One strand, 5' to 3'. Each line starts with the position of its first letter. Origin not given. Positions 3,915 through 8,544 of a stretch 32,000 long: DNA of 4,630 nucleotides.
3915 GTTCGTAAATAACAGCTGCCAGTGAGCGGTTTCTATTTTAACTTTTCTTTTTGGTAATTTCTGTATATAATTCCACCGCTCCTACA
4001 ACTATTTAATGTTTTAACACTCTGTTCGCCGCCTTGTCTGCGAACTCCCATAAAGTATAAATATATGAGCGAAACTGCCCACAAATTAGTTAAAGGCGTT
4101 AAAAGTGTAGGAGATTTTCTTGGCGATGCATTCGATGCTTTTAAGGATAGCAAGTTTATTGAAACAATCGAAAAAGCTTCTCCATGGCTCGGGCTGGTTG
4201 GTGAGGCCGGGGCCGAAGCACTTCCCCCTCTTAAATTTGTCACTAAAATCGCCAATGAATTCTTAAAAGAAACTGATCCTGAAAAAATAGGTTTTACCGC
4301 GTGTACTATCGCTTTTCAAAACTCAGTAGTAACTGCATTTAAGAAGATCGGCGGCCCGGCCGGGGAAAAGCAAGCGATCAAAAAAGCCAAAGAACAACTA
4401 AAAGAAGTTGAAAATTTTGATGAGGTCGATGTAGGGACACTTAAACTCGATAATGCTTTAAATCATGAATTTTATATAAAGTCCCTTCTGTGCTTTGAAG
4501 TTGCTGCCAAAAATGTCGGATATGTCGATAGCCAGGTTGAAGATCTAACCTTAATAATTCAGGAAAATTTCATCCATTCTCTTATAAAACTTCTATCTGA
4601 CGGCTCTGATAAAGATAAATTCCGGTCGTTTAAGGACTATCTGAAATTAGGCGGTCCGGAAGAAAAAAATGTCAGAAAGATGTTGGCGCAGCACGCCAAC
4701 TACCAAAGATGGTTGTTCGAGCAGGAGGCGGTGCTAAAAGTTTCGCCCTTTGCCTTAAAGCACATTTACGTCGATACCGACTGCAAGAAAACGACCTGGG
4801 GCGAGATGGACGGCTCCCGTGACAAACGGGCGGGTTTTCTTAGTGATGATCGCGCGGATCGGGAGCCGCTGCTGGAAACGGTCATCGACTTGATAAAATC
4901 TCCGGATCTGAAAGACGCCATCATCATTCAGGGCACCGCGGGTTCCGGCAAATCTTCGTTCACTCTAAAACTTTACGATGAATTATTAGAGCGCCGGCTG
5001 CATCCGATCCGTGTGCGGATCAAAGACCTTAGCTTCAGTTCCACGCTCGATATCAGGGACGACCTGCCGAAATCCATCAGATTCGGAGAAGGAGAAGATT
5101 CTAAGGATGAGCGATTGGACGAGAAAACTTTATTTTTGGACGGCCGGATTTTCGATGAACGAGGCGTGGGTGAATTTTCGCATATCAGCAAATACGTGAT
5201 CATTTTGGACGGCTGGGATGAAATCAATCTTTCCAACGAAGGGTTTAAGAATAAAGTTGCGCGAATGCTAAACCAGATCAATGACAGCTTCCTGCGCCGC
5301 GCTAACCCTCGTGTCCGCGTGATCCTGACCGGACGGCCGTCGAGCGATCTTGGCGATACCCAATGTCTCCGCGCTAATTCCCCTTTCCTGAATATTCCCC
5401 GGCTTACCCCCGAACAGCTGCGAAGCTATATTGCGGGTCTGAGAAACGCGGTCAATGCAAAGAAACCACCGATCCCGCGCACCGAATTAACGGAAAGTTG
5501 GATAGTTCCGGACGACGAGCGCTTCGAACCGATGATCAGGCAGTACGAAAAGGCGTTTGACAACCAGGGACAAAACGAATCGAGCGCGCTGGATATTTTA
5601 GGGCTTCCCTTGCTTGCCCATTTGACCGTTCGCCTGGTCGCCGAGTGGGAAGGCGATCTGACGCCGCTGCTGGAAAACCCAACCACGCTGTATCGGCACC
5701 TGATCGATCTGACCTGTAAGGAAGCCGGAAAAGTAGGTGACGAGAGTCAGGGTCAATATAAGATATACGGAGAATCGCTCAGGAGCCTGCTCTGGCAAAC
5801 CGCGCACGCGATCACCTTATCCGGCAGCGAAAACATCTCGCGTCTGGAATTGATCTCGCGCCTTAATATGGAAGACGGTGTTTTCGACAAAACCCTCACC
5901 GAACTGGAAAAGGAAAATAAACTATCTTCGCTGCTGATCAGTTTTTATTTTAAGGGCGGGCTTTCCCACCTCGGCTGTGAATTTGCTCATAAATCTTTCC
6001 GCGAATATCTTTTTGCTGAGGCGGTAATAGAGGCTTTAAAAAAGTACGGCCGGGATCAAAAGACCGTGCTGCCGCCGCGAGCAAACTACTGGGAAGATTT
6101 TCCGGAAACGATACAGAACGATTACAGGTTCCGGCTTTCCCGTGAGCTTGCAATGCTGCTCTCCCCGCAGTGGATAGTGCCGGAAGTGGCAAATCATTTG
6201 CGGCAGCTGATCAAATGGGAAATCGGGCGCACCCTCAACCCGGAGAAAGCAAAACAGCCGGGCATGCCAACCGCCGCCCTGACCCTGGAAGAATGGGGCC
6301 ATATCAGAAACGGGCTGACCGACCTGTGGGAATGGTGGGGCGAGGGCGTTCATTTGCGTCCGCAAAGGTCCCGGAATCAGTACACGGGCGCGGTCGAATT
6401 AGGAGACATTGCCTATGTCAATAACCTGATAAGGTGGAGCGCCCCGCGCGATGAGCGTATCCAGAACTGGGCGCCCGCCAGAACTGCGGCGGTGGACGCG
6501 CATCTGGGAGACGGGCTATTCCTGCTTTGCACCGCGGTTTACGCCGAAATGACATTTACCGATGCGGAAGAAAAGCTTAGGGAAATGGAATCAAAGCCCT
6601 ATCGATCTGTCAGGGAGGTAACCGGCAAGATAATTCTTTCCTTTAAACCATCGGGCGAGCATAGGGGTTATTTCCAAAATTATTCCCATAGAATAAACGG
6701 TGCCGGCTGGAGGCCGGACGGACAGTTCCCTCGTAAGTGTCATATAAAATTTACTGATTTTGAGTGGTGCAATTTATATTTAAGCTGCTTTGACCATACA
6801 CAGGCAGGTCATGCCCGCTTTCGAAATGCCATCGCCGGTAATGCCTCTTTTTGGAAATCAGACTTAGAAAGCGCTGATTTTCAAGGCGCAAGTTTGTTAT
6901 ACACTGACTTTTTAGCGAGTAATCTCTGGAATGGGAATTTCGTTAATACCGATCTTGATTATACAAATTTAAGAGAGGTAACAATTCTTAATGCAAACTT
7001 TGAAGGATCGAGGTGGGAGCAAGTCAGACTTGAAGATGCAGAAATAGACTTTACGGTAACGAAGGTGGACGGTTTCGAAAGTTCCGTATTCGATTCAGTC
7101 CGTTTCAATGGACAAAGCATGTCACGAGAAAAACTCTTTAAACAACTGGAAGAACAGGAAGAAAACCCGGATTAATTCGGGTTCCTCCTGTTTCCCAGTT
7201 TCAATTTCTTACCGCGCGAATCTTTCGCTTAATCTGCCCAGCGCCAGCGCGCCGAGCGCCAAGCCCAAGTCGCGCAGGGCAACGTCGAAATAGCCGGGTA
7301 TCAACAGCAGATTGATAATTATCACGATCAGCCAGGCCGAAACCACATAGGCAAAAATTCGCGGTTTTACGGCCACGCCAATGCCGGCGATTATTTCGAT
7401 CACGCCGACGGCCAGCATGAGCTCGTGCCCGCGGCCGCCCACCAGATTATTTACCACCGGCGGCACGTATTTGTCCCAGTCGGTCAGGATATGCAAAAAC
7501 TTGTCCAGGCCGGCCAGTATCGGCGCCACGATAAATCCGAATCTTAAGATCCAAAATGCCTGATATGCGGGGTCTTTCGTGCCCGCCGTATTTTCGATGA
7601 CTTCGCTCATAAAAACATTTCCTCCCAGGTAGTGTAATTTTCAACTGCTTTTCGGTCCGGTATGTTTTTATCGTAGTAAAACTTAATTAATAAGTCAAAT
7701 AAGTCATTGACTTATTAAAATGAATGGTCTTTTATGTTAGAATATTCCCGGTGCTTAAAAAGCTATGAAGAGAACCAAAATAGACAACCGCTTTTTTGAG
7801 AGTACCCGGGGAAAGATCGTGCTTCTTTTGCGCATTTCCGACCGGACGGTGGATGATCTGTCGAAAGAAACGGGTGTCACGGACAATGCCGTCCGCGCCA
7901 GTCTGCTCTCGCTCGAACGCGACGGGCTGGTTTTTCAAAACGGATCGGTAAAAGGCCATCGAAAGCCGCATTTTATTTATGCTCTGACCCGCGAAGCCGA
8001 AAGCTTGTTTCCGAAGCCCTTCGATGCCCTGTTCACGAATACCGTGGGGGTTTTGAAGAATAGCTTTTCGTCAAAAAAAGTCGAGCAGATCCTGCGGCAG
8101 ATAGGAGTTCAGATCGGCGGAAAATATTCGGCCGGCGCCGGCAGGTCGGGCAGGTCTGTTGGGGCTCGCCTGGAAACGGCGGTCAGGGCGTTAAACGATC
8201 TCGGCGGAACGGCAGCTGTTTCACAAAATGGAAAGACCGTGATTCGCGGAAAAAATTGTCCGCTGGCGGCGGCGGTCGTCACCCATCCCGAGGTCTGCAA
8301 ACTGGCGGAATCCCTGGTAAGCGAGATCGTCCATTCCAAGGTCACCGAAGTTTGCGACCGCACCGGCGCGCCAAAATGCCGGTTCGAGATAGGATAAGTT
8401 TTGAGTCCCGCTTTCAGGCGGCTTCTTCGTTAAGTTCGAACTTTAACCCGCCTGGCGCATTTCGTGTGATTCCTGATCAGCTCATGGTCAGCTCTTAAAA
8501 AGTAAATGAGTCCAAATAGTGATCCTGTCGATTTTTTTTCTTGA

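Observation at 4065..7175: Solo NACHT/STAND NTPase with pentapeptide-repeat sensor-like C-terminus and an unassigned ~290-aa N-terminal domain: candidate NLR-type conflict/defence gene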

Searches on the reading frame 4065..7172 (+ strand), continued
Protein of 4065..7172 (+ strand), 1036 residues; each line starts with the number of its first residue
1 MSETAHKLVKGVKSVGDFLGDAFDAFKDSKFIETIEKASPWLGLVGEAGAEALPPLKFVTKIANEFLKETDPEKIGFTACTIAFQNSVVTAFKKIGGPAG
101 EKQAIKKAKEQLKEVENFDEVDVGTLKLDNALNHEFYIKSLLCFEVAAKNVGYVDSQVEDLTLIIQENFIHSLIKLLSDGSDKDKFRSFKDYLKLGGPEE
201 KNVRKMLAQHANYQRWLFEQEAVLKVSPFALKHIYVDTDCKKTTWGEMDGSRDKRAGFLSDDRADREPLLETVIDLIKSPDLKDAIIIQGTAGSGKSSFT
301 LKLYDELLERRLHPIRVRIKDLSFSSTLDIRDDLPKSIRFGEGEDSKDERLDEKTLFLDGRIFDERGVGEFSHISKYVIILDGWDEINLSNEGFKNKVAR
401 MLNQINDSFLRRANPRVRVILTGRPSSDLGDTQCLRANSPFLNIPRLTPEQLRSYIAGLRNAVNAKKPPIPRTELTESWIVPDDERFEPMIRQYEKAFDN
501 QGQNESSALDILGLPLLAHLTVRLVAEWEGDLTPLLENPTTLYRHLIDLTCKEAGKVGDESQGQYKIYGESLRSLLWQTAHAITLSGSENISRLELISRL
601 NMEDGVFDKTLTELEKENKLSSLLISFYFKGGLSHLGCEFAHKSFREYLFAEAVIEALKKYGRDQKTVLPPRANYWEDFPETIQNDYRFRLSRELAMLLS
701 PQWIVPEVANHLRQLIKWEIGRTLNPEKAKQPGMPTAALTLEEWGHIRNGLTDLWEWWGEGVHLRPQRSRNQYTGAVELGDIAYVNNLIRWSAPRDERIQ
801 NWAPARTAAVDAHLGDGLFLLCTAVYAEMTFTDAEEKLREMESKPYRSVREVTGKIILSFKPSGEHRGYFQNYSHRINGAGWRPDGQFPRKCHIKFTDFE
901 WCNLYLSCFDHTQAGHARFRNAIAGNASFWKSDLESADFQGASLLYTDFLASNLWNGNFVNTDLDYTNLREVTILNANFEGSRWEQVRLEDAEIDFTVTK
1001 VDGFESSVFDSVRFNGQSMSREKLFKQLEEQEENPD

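Call 84: search_solved_structures(query=A1, max_evalue=10)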
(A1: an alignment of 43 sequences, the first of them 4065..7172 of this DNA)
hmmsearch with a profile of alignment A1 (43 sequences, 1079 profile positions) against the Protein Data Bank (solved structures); distinct sequences matched with E-value up to 10: 42.
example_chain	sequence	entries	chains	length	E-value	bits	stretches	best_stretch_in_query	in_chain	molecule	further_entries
4yfo_A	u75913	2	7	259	3.5e-42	147.7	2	923-1037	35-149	beta1_ex1 | 6beta1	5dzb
4yei_A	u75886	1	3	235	3.6e-36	127.8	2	923-1044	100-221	beta1mut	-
4yc5_A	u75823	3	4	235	3.8e-33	117.8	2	923-1044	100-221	beta1 | beta1 protein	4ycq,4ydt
5dn0_A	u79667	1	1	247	1.1e-31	112.9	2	942-1035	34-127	beta1 t1555 loop variant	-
5dns_A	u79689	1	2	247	1.2e-31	112.8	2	941-1036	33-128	t1428 beta1 loop design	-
5dqa_A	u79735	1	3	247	2e-31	112.1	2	941-1035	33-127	t3284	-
3du1_X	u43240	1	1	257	2.2e-31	112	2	922-1044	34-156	All3740 protein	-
2j8k_A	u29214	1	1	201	2.4e-31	111.8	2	929-1027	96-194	NP275-NP276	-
5di5_A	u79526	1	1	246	5.2e-31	110.7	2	942-1035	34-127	beta1 t801 loop variant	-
5dra_A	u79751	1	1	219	3.2e-28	101.5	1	921-1061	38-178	3beta1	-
9ngw_A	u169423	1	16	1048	7.6e-22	80.4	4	925-1064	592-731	IcmE (DotG)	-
7muc_AG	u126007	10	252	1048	7.6e-22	80.3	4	925-1064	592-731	IcmE protein | IcmE (DotG)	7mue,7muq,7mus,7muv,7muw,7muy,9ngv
6omx_A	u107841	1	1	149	6.2e-16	60.8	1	917-1028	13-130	Alr5209 protein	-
2o6w_A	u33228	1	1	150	4.1e-15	58.1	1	938-1023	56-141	Repeat Five Residue (Rfr) protein or pentapeptide repeat protein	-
2j8i_A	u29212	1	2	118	4.1e-14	54.7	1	920-1020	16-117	NP275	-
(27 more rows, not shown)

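Call 86: find_encoding_contigs(protein=P0002, flank=10000, max_places=1)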
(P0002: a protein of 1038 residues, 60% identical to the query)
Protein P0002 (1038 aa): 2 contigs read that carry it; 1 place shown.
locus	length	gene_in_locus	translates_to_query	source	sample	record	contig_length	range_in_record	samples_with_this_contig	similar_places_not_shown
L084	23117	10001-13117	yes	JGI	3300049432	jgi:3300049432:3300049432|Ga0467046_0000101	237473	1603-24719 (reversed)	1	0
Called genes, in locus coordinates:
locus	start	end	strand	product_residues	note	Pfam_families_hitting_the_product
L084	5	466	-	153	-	-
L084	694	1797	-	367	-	PF01926:MMR_HSR1, PF02421:FeoB_N (weak), PF06071:YchF-GTPase_C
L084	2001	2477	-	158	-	-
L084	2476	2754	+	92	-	-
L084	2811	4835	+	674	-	-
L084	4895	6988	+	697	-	PF13231:PMT_2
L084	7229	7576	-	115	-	PF14325:DUF4383 (faint)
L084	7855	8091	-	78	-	-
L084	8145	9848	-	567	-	PF01935:DUF87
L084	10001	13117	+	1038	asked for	PF00805:Pentapeptide (weak), PF13599:Pentapeptide_4 (weak)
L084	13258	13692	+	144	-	-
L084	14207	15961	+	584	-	PF00581:Rhodanese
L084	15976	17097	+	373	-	PF00266:Aminotran_5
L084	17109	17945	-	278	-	PF12833:HTH_18, PF00165:HTH_AraC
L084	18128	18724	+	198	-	PF26550:Tricorn_2nd (weak), PF00930:DPPIV_N (faint), PF26549:Tricorn_N, PF07676:PD40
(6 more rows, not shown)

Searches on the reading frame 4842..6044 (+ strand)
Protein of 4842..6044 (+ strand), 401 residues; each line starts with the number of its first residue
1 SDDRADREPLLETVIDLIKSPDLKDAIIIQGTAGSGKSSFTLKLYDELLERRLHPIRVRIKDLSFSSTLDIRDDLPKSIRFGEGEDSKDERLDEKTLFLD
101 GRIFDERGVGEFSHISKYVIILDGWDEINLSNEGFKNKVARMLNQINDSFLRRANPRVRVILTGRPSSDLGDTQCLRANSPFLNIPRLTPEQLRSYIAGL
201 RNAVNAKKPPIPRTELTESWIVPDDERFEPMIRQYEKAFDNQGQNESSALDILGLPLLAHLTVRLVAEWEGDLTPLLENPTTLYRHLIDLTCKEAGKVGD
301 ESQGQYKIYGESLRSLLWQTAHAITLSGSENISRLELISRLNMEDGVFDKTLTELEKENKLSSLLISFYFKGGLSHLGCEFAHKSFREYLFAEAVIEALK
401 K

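Call 81: search_solved_structures(query=window:4842-6044:+, max_evalue=10)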
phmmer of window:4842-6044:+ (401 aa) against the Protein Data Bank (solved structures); distinct sequences matched with E-value up to 10: 6.
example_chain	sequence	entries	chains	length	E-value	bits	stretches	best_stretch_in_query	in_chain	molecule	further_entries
5i9d_A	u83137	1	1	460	7.9e-09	38.1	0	12-57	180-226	pentatricopeptide repeat protein dPPR-U8A2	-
5i9g_C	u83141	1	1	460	1e-08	37.7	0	12-58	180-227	pentatricopeptide repeat protein dPPR-U8C2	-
5i9f_A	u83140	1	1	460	1.1e-08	37.6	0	12-58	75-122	pentatricopeptide repeat protein dPPR-U10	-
5i9h_A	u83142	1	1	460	1.4e-08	37.3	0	11-58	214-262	pentatricopeptide repeat protein dPPR-U8G2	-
5iww_D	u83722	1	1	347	0.089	14.9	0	27-57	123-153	PLS9-PPR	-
4lms_A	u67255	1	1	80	0.35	13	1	158-206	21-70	cryptophyte phycocyanin (alpha-1 chain)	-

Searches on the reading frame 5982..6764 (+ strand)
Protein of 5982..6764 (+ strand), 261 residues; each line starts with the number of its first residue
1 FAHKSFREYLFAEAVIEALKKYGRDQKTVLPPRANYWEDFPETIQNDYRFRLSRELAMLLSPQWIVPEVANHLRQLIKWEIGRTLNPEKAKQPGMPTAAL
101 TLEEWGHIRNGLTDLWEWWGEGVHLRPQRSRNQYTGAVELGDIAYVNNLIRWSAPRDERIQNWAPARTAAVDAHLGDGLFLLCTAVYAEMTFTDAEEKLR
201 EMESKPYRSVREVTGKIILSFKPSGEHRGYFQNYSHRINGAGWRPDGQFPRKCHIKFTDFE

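Call 10: search_protein_families(library=pfam, proteins=[window:5982-6764:+], max_evalue=1)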
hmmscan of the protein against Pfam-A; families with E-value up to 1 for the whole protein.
window:5982-6764:+ (261 aa): 0 families

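Call 41: predict_structure(alignment_id=A3)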
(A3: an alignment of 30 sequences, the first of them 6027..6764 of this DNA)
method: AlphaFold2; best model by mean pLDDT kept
length: 246 residues; sequences in the alignment: 30
mean_pLDDT: 90.8   pTM: 0.90
mean pLDDT of the five models: 90.8, 90.6, 90.3, 89.9, 88.3
residues with pLDDT >= 90: 168; 70-90: 65; 50-70: 13; < 50: 0
segments of 3 or more residues with pLDDT < 50: none
pLDDT, mean of each block of 10 residues (from residue 1): 97 90 89 96 96 95 94 77 92 96 97 88 88 94 81 96 98 85 67 90 93 94 92 92 92
secondary structure, 60 per line:
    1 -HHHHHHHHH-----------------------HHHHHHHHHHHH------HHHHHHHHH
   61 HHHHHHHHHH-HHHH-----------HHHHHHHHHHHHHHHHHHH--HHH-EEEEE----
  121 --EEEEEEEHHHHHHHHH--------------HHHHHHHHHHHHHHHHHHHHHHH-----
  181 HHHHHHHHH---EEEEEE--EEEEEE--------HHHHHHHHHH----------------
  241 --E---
elements in order: H2-10 H34-45 H52-70 H72-75 H87-105 E112-116 E123-129 H130-138 H153-175 H181-189 E193-198 E201-206 H215-224

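Call 43: fold_search(model_id=the predicted structure, library=pdb)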
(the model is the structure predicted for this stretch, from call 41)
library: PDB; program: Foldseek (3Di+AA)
matches with E <= 10: 181; with E <= 0.001: 0
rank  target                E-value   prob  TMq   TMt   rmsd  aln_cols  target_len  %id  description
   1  9kvy_B                2.8e-01  0.10  0.15  0.14  21.6       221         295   16  Cryo-EM structure of SLC30A10, determined in asymmetric conformations-one subunit in an inward-facing Mn2+-bound and t (released 2025-10-15)
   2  5mk0_C                4.6e-01  0.08  0.15  0.12  18.2       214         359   12  Crystal structure of the His Domain Protein Tyrosine Phosphatase (HD-PTP/PTPN23) Bro1 domain (Endofin peptide complex) (released 2017-08-16)
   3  5crv_B                6.3e-01  0.07  0.15  0.12  18.0       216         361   11  Crystal structure of the Bro domain of HD-PTP in a complex with the core region of STAM2 (released 2016-02-24)
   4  3eje_H                7.0e-01  0.08  0.20  0.15  16.7       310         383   10  Crystal Structure of P450BioI in complex with octadec-9Z-enoic acid ligated Acyl Carrier Protein (released 2008-10-07)
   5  8gha_D                7.4e-01  0.08  0.20  0.09  21.7       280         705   11  Hir3 Arm/Tail, Hir2 WD40, C-terminal Hpc2 (released 2024-07-10)
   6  5cru_B                8.2e-01  0.06  0.15  0.12  17.7       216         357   12  Crystal structure of the Bro domain of HD-PTP (released 2016-02-24)
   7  5mjy_B                8.2e-01  0.06  0.15  0.12  18.0       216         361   11  Crystal structure of the His Domain Protein Tyrosine Phosphatase (HD-PTP/PTPN23) Bro1 domain (SARA complex structure) (released 2017-08-16)
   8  9kzw_A                8.2e-01  0.04  0.13  0.11  27.5       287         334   10  structure of hZnT1 in apo state (released 2025-09-24)
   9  5mk2_A                9.1e-01  0.05  0.15  0.12  20.8       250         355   11  Crystal structure of the His Domain Protein Tyrosine Phosphatase (HD-PTP/PTPN23) Bro1 domain (CHMP4B peptide complex s (released 2017-08-16)
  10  5cru_A                9.6e-01  0.06  0.16  0.12  17.8       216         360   12  Crystal structure of the Bro domain of HD-PTP (released 2016-02-24)
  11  8e5t_6                9.6e-01  0.06  0.16  0.09  17.0       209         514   11  Yeast co-transcriptional Noc1-Noc2 RNP assembly checkpoint intermediate (released 2023-04-12)
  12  3rau_B                1.1e+00  0.06  0.15  0.12  18.3       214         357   11  Crystal structure of the HD-PTP Bro1 domain (released 2011-09-14)
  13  3eje_D                1.1e+00  0.05  0.18  0.14  16.9       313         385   11  Crystal Structure of P450BioI in complex with octadec-9Z-enoic acid ligated Acyl Carrier Protein (released 2008-10-07)
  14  6rqh_O                1.2e+00  0.07  0.17  0.10  18.5       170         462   10  RNA Polymerase I Closed Conformation 1 (CC1) (released 2019-12-11)
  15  6xr2_D                1.5e+00  0.04  0.14  0.18  19.8       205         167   12  Computationally designed right-handed alpha/alpha homotrimeric toroid with 3 repeats per subunit (released 2021-07-14)
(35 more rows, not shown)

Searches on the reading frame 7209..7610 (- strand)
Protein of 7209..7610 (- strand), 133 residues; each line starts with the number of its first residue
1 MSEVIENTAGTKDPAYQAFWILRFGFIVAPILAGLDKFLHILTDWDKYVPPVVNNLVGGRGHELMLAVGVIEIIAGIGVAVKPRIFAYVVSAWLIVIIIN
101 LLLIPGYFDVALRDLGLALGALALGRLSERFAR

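Call 10: search_protein_families(library=pfam, proteins=[window:7209-7610:-], max_evalue=1)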
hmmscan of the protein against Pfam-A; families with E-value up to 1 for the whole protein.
window:7209-7610:- (133 aa): 3 families
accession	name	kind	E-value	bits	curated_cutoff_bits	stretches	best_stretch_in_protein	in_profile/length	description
PF11295.13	DUF3096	-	0.19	11.9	23.3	1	71-98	3-30/37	Protein of unknown function (DUF3096)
PF24003.1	DUF7319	-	0.25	11.2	27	1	50-104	106-158/205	Domain of unknown function (DUF7319)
PF05915.17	TMEM_230_134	-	0.67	10.5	26.8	1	64-112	55-100/119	Transmembrane proteins 230/134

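Call 80: search_protein_families(library=ncbifam, proteins=[window:7209-7610:-], max_evalue=0.01)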
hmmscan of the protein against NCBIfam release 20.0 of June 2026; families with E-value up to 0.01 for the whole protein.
window:7209-7610:- (133 aa): 0 families

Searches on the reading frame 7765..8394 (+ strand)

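Call 10: search_protein_families(library=pfam, proteins=[window:7765-8394:+], max_evalue=1)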
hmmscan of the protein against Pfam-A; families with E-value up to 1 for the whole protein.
window:7765-8394:+ (210 aa): 16 families
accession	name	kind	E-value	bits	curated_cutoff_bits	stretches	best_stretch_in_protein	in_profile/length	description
PF01022.26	HTH_5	-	1.7e-06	28.2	22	1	13-56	2-45/47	Bacterial regulatory protein, arsR family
PF17782.7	DprA_WH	-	0.0015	18.9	22.9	1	14-58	13-57/61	DprA winged helix domain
PF08221.17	HTH_9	-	0.0019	18.7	23.4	1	20-57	21-58/62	RNA polymerase III subunit RPC82 helix-turn-helix domain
PF01978.25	TrmB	-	0.0053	17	25.6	1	21-60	17-56/68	Sugar-specific transcriptional regulator TrmB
PF09339.16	HTH_IclR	-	0.014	15.6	22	1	28-59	20-51/52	IclR helix-turn-helix domain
PF00392.27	GntR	-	0.02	15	27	1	29-57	27-55/64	Bacterial regulatory proteins, gntR family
PF18546.6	MetOD1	-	0.028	14.9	23.8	1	145-209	70-141/142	Methanogen output domain 1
PF08279.18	HTH_11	-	0.039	14.3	25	1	17-55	4-44/55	HTH domain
PF13412.12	HTH_24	-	0.043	13.8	21.9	1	28-56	19-47/48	Winged helix-turn-helix DNA-binding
PF08281.18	Sigma70_r4_2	-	0.054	13.6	25.7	1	17-46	17-46/54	Sigma-70, region 4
PF02002.24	TFIIE_alpha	-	0.061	13.6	22.9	1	10-56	10-57/105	TFIIE alpha subunit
PF12802.13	MarR_2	-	0.098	13.3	27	1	26-66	19-60/61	MarR family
PF21476.4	PF0610-like_N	-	0.15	12.7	33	1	13-44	1-32/50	PF0610-like, N-terminal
PF13545.12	HTH_Crp_2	-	0.16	12.4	27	0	28-57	24-53/70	Crp-like helix-turn-helix domain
PF24270.1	HTH_Cmi2_C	-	0.19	12.4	27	0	17-59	79-121/125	Cmi2, C-terminal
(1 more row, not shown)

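Call 80: search_protein_families(library=ncbifam, proteins=[window:7765-8394:+], max_evalue=0.01)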
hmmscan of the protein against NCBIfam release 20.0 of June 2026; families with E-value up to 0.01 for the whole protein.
window:7765-8394:+ (210 aa): 5 families
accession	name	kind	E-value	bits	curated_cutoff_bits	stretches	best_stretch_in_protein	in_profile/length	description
TIGR02702.1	SufR_cyano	equivalog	4.2e-08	33.1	178.8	1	19-188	8-185/208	iron-sulfur cluster biosynthesis transcriptional regulator SufR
NF053606.1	Sta1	subfamily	0.0018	18.3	80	1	20-76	28-85/100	Sta1 family transcriptional regulator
NF040939.2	trans_reg_lrs14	equivalog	0.0031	17.5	90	1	20-76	29-87/103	Lrs14 family HTH-type transcriptional regulator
NF033788.1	HTH_metalloreg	subfamily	0.0033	17.2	55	1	13-56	11-55/77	metalloregulator ArsR/SmtB family transcription factor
NF053602.1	Phr_regulator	exception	0.0065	16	320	0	13-59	12-58/191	heat shock transcription regulator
